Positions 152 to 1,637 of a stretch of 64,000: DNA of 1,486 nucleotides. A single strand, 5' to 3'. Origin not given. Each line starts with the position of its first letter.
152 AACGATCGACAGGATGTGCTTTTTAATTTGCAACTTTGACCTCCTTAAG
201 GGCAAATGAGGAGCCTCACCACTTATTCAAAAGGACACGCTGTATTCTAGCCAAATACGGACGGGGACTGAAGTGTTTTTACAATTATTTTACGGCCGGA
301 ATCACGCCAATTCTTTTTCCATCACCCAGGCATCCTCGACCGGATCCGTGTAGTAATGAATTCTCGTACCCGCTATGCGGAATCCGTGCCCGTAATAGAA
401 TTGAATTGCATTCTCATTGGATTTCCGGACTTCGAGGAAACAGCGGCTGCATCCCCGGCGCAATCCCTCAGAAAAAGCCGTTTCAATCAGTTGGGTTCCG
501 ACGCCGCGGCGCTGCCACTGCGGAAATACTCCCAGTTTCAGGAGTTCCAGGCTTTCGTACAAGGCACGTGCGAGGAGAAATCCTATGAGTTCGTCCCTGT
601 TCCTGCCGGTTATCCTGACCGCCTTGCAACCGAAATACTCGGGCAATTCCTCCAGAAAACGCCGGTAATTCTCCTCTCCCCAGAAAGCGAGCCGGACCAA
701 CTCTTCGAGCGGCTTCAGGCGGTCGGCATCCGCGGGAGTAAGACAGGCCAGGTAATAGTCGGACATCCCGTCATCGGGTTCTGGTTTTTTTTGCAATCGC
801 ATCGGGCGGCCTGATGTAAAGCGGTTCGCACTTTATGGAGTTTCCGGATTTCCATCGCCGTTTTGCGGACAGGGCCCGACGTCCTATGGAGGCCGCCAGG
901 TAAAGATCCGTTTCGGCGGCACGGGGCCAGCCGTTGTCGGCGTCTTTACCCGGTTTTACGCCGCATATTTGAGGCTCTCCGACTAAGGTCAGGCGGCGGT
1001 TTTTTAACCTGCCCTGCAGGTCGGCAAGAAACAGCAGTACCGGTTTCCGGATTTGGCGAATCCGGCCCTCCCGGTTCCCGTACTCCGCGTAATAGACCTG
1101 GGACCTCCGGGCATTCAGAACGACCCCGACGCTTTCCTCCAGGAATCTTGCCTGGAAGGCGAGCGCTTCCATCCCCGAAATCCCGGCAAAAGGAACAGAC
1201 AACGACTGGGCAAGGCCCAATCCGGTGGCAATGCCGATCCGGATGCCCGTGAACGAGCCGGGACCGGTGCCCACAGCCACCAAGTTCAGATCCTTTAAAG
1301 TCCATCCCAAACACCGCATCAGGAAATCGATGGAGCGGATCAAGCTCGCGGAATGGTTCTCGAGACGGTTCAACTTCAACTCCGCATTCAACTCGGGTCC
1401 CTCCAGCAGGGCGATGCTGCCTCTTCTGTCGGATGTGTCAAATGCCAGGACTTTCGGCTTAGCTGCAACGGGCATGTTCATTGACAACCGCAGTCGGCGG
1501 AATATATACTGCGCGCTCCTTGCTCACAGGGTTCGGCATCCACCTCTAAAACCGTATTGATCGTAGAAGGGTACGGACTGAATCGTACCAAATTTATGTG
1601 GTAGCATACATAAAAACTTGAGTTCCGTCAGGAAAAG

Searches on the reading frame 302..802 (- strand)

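Call 86: search_protein_families(library=pfam, proteins=[window:302-802:-], max_evalue=0.00001)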
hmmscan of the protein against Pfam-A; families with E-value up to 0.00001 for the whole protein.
window:302-802:- (166 aa): 3 families
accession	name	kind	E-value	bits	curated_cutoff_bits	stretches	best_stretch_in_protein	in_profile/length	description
PF00583.31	Acetyltransf_1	-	8.1e-16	58.8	20.7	1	39-141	14-116/116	Acetyltransferase (GNAT) family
PF13508.13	Acetyltransf_7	-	6.7e-11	42.9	27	1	69-142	11-83/84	Acetyltransferase (GNAT) domain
PF13673.13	Acetyltransf_10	-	8.7e-07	29.4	23.6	1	69-144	39-110/128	Acetyltransferase (GNAT) domain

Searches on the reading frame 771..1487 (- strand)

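Call 86: search_protein_families(library=pfam, proteins=[window:771-1487:-], max_evalue=0.00001)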
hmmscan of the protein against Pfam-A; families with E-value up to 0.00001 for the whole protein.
window:771-1487:- (238 aa): 1 family
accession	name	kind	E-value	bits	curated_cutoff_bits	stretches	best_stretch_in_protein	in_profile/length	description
PF00814.31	TsaD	-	1.5e-24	87.6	24.8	1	43-158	27-148/264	tRNA N6-adenosine threonylcarbamoyltransferase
